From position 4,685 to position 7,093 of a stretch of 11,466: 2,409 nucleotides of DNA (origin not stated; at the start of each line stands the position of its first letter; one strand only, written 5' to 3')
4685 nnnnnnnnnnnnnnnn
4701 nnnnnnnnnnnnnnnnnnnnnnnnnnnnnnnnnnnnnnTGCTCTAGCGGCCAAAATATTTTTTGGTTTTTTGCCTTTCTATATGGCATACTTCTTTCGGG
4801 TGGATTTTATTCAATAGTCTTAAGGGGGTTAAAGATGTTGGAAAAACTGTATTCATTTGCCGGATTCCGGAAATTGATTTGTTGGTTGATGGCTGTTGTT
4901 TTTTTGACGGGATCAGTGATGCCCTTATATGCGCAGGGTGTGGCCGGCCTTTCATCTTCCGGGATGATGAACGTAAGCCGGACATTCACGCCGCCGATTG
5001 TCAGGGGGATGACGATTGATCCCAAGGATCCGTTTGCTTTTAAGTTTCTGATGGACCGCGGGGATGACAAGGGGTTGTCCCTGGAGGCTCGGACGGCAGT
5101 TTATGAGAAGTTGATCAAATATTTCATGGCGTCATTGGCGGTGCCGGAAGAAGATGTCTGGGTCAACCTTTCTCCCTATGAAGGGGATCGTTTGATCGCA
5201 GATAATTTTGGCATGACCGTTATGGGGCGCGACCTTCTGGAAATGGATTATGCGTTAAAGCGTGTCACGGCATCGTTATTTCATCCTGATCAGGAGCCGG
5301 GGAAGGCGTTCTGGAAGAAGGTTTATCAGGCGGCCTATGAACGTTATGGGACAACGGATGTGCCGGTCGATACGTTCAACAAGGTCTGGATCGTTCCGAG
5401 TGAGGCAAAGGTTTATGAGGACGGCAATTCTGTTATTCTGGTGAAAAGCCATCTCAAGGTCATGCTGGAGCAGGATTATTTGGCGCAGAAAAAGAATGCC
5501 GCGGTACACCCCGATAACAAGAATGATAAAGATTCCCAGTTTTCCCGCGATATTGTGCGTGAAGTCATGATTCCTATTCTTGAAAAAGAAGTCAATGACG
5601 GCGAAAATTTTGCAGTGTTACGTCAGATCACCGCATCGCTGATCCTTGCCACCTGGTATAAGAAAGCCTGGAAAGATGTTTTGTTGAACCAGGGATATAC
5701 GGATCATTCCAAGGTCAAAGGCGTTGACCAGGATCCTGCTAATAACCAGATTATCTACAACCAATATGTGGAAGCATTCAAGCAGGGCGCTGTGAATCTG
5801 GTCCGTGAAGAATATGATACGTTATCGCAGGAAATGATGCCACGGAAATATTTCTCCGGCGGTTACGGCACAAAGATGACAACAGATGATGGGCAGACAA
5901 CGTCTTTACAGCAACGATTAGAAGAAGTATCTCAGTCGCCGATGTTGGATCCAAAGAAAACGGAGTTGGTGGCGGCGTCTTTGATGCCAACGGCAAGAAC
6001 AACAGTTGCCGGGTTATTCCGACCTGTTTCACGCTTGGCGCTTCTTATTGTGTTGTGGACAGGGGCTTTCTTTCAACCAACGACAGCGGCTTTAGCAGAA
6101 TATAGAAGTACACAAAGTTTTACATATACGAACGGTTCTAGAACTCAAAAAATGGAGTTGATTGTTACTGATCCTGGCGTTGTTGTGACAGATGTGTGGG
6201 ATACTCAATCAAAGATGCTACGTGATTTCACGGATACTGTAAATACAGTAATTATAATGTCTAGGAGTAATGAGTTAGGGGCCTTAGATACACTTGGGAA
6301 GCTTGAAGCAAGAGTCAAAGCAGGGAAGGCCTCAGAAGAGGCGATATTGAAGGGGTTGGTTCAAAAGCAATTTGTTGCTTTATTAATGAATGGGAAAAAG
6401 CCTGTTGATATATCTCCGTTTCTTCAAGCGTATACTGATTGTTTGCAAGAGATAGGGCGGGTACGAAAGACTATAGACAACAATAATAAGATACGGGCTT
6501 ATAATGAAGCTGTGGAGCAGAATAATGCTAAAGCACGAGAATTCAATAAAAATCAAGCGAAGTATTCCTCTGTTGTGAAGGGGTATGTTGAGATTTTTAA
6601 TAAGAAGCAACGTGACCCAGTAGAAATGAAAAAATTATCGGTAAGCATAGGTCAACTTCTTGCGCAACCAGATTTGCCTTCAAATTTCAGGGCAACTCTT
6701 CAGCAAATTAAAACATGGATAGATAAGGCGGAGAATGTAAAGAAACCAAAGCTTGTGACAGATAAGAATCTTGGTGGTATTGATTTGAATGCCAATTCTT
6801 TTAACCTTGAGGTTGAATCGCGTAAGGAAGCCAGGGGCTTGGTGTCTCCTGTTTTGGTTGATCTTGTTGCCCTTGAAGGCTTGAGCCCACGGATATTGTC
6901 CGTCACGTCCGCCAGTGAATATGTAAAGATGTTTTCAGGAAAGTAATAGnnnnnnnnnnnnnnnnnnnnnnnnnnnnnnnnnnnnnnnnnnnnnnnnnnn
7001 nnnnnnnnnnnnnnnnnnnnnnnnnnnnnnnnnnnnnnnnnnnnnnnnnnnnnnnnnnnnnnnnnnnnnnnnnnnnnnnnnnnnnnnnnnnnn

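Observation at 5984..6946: Abrupt composition shift and an internal signal-peptide-like segment inside the 703-aa secreted ORF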

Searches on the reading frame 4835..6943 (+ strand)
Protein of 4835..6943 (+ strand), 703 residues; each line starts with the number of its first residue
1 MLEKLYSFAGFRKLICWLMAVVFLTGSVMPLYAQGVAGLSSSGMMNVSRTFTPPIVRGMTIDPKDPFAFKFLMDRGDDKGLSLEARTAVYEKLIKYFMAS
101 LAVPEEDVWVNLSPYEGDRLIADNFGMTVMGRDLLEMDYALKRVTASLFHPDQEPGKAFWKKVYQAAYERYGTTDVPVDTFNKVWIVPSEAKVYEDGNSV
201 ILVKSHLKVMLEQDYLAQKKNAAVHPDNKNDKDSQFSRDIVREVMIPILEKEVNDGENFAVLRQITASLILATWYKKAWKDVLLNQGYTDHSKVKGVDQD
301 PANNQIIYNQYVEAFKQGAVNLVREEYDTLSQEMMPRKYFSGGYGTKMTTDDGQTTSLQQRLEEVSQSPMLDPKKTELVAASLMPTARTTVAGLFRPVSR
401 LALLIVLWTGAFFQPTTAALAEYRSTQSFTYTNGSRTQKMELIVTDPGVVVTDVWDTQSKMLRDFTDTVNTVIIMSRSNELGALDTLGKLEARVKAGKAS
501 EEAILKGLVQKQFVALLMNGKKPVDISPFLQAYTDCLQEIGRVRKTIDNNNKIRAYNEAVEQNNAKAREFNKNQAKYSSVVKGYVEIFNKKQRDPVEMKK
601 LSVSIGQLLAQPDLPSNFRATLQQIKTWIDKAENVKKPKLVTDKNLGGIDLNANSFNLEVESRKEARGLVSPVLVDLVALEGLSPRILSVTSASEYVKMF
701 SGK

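Call 3: search_protein_families(library=pfam, proteins=[window:4835-6943:+], max_evalue=0.01)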
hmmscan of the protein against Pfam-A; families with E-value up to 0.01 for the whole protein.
window:4835-6943:+ (703 aa): 0 families

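Call 4: search_protein_families(library=ncbifam, proteins=[window:4835-6943:+], max_evalue=0.01)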
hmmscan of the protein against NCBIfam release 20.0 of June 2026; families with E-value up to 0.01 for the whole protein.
window:4835-6943:+ (703 aa): 0 families

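Call 5: find_homologous_proteins(query=window:4835-6943:+, max_evalue=0.001)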
Query window:4835-6943:+ (703 aa): 2786 proteins with E <= 0.001 among 8000 candidates; the best 120 are listed.
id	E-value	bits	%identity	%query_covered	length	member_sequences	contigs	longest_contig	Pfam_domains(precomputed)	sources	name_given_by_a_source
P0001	0.0e+0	1570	100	100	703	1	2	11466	-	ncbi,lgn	ncbi:MAG: hypothetical protein WCI27_03990 [Candidatus Omnitrophota bacterium]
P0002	6.5e-196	671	66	60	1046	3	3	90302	-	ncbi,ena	-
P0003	7.8e-137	476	62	47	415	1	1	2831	-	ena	-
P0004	1.4e-130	455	56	55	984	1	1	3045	-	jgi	-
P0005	1.0e-120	422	47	55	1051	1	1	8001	-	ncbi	-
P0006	3.7e-120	421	50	50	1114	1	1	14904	-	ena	-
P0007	1.3e-117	412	55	47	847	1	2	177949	-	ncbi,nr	ncbi:MAG: hypothetical protein HQL17_02460 [Candidatus Omnitrophica bacterium]|nr:hypothetical prote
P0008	4.7e-117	410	50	53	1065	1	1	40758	-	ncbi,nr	ncbi:MAG: hypothetical protein HQL20_07650 [Candidatus Omnitrophica bacterium]|nr:hypothetical prote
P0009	7.5e-114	400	48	54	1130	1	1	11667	-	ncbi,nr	ncbi:MAG: hypothetical protein HQL16_07635 [Candidatus Omnitrophica bacterium]|nr:hypothetical prote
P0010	1.0e-113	399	51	49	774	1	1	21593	-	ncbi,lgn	-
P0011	3.7e-113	397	49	53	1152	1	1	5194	-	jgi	jgi:hypothetical protein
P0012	7.7e-113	396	51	47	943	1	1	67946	-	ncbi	-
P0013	1.8e-112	395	50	47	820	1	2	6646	-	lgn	-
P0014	1.2e-111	392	50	51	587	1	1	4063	-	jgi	jgi:hypothetical protein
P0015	2.1e-111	392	49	50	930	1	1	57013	-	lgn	-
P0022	6.5e-111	390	52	50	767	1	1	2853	-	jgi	-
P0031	5.8e-109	384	51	47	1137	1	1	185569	-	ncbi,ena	ncbi:MAG: hypothetical protein WCO69_04995 [Candidatus Omnitrophota bacterium]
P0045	2.5e-107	378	49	48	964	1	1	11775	-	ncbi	-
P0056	1.1e-106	376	43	62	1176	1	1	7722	PF00132.31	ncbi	ncbi:MAG: hypothetical protein WCI27_06755 [Candidatus Omnitrophota bacterium]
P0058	1.4e-106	376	50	48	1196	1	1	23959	-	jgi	jgi:hypothetical protein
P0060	2.4e-106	375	44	55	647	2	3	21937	-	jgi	jgi:hypothetical protein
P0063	3.0e-106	375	50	49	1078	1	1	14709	-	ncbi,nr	ncbi:MAG: hypothetical protein HQL20_10285 [Candidatus Omnitrophica bacterium]|nr:hypothetical prote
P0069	9.6e-106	373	48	48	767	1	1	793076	-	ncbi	-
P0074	1.4e-105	372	49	48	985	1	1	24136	-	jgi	-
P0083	4.1e-105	371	49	50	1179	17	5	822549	PF08323.18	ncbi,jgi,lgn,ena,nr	ncbi:MAG: hypothetical protein A2Y03_06775 [Omnitrophica WOR_2 bacterium GWF2_38_59]|nr:MAG: hypothe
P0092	1.5e-104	369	48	49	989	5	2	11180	-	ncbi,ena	-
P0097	4.1e-104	368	49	47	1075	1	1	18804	PF00041.28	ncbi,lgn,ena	-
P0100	5.5e-104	367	47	52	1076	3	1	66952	-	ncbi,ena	-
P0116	1.5e-103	366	48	47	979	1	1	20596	-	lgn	-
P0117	1.7e-103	366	48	50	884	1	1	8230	-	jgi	-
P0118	1.7e-103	366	50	47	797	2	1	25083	-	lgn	-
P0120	1.7e-103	365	45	55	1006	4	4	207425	-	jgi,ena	-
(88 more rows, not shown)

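Call 17: find_encoding_contigs(protein=P0002, flank=8000, max_places=3)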
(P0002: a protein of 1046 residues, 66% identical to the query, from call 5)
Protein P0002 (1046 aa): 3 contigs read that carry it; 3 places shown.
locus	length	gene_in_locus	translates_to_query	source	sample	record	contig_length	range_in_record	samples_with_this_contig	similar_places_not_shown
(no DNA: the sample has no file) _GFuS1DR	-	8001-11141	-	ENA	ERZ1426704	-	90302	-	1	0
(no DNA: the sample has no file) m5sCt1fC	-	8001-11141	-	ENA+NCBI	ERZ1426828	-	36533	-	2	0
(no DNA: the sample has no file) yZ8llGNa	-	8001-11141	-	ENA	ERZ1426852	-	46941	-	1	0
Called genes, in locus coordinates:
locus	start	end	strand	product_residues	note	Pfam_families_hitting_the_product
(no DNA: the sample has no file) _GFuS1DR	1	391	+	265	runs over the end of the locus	PF00437:T2SSE (weak), PF13604:AAA_30 (weak), PF13191:AAA_16, PF13401:AAA_22, PF09848:SLFN-g3_helicase (weak)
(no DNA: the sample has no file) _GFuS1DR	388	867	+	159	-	-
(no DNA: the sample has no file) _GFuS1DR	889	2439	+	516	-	PF00989:PAS (faint), PF13188:PAS_8 (faint), PF08448:PAS_4 (weak), PF13426:PAS_9, PF08447:PAS_3, PF00512:HisKA, PF02518:HATPase_c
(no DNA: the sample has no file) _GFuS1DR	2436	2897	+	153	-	PF00072:Response_reg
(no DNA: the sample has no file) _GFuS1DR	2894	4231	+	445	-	PF00072:Response_reg, PF00990:GGDEF, PF00072:Response_reg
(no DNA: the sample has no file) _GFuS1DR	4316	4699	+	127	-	PF00072:Response_reg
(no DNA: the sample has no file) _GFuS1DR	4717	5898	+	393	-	PF08447:PAS_3, PF02518:HATPase_c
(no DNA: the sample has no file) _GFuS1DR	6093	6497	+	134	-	PF12728:HTH_17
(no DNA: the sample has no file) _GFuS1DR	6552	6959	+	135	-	PF18509:MCR (faint)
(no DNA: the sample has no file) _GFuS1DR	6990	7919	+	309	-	PF00989:PAS, PF08448:PAS_4 (weak), PF13426:PAS_9 (weak)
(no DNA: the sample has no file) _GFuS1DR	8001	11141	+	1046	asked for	-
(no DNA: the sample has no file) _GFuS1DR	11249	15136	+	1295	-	PF13646:HEAT_2 (weak)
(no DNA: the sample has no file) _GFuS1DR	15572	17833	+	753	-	-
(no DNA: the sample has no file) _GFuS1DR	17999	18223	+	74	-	-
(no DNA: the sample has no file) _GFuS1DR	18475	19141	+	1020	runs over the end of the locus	PF00583:Acetyltransf_1 (weak), PF13508:Acetyltransf_7 (faint)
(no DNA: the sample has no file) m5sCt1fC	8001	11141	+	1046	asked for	-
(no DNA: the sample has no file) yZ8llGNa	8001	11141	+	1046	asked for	-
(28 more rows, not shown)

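Call 24: search_solved_structures(query=A1, max_evalue=1)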
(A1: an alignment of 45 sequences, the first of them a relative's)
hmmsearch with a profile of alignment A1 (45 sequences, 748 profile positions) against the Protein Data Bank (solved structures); distinct sequences matched with E-value up to 1: 5.
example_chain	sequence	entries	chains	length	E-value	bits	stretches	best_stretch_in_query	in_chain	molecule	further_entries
7dxk_A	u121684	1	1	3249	0.0049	18.9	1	514-630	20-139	Huntingtin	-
2i1j_A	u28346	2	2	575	0.038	15.9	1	508-693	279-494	Moesin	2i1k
9kpz_H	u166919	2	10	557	0.099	14.6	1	358-600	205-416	Ubiquitin-like protein SMT3,Tol-Pal system protein TolA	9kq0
8tzk_E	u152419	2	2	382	0.18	13.7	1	405-645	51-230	Peptidase M23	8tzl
9y9z_A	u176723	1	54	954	0.55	12.1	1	373-653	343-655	CF2, TGME49_258090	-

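Call 25: find_encoding_contigs(protein=P0056, flank=8000, max_places=2)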
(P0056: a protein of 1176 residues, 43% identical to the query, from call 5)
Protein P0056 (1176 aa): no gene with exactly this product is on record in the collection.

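Call 26: find_related_loci(query=A1, collection=genome_contigs, flank=6000)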
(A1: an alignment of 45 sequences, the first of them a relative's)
Query A1 (703 aa) in genome_contigs; peptide patterns used: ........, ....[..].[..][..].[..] (x = any residue, [..] = any of these).
595 stretches matched a pattern (row limit reached: there are more); 594 encode a relative of the query (tblastn E <= 1e-3); the best 80 are kept; 80 distinct loci.
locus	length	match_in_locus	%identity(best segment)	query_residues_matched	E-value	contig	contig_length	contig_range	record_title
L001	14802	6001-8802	51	9-701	6e-113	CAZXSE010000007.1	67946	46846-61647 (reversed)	MAG TPA_asm: uncultured Planctomycetales bacterium isolate binchicken_co154_760 genome assembly, contig: NODE_385_length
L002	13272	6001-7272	46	11-414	1e-112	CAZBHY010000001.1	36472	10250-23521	MAG TPA_asm: uncultured Planctomycetales bacterium isolate binchicken_co117_143 genome assembly, contig: NODE_2234_lengt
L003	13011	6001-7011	51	12-343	7e-112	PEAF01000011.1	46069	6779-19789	MAG: Candidatus Omnitrophota bacterium isolate MBPbin6 scaffold52, whole genome shotgun sequence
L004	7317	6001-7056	51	2-343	2e-111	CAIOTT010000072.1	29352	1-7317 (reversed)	MAG: Candidatus Omnitrophica bacterium isolate Ki2-D4_bin-0675 genome assembly, contig: bin-0675:72/74, whole genome sho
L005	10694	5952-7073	50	10-371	5e-111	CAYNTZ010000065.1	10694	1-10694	MAG TPA_asm: uncultured Planctomycetales bacterium isolate SRP150892_co1_50 genome assembly, contig: NODE_6374_length_10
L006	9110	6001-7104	49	1-368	7e-111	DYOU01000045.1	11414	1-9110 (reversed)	MAG TPA_asm: Candidatus Elulimicrobium sp. isolate SulCav_GS09_5_2_46_18 SulCav_GS09_5_9340_length_11414_cov_8_835989, w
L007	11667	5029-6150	49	12-387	4e-110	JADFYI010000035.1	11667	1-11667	MAG: Candidatus Omnitrophota bacterium isolate nDJH6bin28 nDJH6_bin28_NODE_4619_length_11667_cov_13.516018, whole genome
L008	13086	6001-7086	48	12-356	1e-109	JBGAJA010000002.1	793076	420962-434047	MAG: Candidatus Omnitrophota bacterium isolate MAG_AAO_H125.54 AAOH125-54_opera_contig_17, whole genome shotgun sequence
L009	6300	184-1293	48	9-375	1e-109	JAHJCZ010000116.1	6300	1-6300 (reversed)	MAG: Candidatus Omnitrophota bacterium isolate Modern_marine.mb.324 Modern_marine.mb.324_k141_1714514, whole genome shot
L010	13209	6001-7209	45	8-399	4e-108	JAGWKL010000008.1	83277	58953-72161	MAG: Candidatus Omnitrophota bacterium isolate REEB160 contig-150_217, whole genome shotgun sequence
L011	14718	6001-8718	51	11-694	5e-108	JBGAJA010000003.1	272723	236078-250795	MAG: Candidatus Omnitrophota bacterium isolate MAG_AAO_H125.54 AAOH125-54_opera_contig_199, whole genome shotgun sequenc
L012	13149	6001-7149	46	12-381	4e-108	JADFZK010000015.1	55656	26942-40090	MAG: Candidatus Omnitrophota bacterium isolate nHGRbin18 nHGR_bin18_NODE_217_length_55656_cov_8.361181, whole genome sho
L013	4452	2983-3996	51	11-343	3e-108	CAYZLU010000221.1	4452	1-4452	MAG TPA_asm: uncultured Planctomycetales bacterium isolate binchicken_co241_372 genome assembly, contig: NODE_24405_leng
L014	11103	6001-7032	52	12-343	3e-107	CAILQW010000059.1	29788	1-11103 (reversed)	MAG: Candidatus Omnitrophica bacterium isolate AM4_bin-704 genome assembly, contig: bin-704:59/67, whole genome shotgun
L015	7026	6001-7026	52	11-343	4e-107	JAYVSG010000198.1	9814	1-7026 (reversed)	MAG: Candidatus Omnitrophota bacterium isolate GL74_DN_concoct_188_sub GL74_DN_concoct_188_sub_197, whole genome shotgun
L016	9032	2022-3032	51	13-343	6e-107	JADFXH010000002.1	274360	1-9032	MAG: Candidatus Omnitrophota bacterium isolate nDJH13bin20 nDJH13_bin20_NODE_2_length_274360_cov_9.186710, whole genome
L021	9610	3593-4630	50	12-348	1e-105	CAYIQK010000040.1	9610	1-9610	MAG TPA_asm: uncultured Planctomycetales bacterium isolate ERP119705_co25_244 genome assembly, contig: NODE_6651_length_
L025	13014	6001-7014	50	11-343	5e-105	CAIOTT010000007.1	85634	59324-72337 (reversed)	MAG: Candidatus Omnitrophica bacterium isolate Ki2-D4_bin-0675 genome assembly, contig: bin-0675:07/74, whole genome sho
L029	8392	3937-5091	48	11-392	7e-105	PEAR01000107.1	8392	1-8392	MAG: Candidatus Omnitrophota bacterium isolate Cal1bin1 scaffold294, whole genome shotgun sequence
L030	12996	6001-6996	51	12-343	3e-104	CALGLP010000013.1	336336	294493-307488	MAG TPA_asm: uncultured bacterium isolate SRR3330210_bin.157_CONCOCT_v1.1_MAG genome assembly, contig: ERZ724080.29, who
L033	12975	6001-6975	52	19-343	4e-104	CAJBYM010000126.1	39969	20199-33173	MAG: Candidatus Omnitrophica bacterium isolate Loc090907-5m_bin-489 genome assembly, contig: bin-489:126/139, whole geno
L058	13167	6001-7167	44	9-388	1e-101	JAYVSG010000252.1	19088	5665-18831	MAG: Candidatus Omnitrophota bacterium isolate GL74_DN_concoct_188_sub GL74_DN_concoct_188_sub_251, whole genome shotgun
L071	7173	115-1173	46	9-343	3e-100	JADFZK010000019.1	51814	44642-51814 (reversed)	MAG: Candidatus Omnitrophota bacterium isolate nHGRbin18 nHGR_bin18_NODE_241_length_51814_cov_10.410982, whole genome sh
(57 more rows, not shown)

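Call 34: predict_structure(alignment_id=A1)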
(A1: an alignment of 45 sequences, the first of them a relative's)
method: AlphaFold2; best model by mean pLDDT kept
length: 703 residues; sequences in the alignment: 45
mean_pLDDT: 69.4   pTM: 0.54
mean pLDDT of the five models: 69.4, 68.7, 67.6, 67.2, 63.6
residues with pLDDT >= 90: 132; 70-90: 265; 50-70: 154; < 50: 152
segments of 3 or more residues with pLDDT < 50: 29-40, 223-225, 288-291, 293-298, 318-326, 334-346, 362-366, 389-450, 512-522, 635-644, 671-675
pLDDT, mean of each block of 10 residues (from residue 1): 66 92 73 45 75 95 88 91 93 94 82 57 79 88 83 77 74 64 82 88 93 81 51 72 85 95 95 85 56 49 68 54 47 47 45 59 50 89 73 33 27 31 32 33 38 61 72 74 77 71 58 43 56 72 75 71 70 80 88 87 94 89 87 50 61 77 58 49 88 80 53
secondary structure, 60 per line:
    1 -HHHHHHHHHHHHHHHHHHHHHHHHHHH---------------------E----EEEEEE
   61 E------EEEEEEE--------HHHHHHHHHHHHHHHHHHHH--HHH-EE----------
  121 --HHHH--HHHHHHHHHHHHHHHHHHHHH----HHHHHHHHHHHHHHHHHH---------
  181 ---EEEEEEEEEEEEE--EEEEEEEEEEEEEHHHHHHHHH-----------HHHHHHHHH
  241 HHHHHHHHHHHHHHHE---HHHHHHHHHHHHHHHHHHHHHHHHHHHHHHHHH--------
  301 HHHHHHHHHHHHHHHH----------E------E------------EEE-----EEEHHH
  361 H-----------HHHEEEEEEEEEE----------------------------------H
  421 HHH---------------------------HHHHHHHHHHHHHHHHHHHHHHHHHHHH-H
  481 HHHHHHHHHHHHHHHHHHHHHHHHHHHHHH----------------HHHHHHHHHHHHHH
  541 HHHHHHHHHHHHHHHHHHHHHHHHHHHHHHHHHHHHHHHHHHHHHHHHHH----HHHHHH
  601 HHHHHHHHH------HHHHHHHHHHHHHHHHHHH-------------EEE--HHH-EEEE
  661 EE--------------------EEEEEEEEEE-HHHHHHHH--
elements in order (helices of 4 or more, strands of 3 or more residues): H2-28 E55-61 E68-74 H83-102 H123-126 H129-149 H154-171 E184-196 E199-211 H212-220 H232-255 H260-292 H301-316 E347-349 E355-357 H358-361 E376-385 H420-423 H451-478 H480-510 H527-590 H595-609 H616-634 E648-650 E657-662 E683-692 H694-701

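Call 36: search_protein_families(library=pfam, proteins=[P0063, P0002, P0058, P0120, P0083, P0074, P0117, P0118], max_evalue=0.01)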
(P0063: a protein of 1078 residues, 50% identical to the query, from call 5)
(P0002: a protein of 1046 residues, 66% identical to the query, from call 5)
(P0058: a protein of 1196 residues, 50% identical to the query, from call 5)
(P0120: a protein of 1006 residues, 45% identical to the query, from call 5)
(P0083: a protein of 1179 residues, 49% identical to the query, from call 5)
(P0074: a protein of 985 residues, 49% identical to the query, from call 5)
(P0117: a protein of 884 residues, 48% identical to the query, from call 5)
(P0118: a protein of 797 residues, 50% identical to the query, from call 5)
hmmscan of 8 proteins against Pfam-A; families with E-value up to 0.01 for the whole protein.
P0063 (1078 aa): 0 families

P0002 (1046 aa): 0 families

P0058 (1196 aa): 0 families

P0120 (1006 aa): 0 families

P0083 (1179 aa): 3 families
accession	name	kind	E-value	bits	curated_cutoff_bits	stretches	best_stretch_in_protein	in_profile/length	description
PF08323.17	Glyco_transf_5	-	2.5e-25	90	22.7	1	538-783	4-235/239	Starch synthase catalytic domain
PF00534.26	Glycos_transf_1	-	0.00011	22.3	26.4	1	865-986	21-134/172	Glycosyl transferases group 1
PF13692.12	Glyco_trans_1_4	-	0.00089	20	27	1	863-990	5-119/142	Glycosyl transferases group 1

P0074 (985 aa): 1 family
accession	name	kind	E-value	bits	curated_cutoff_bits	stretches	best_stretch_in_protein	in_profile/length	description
PF03859.21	CG-1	-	0.00022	21.4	23.5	0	649-716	5-72/116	CG-1 domain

P0117 (884 aa): 0 families

P0118 (797 aa): 0 families
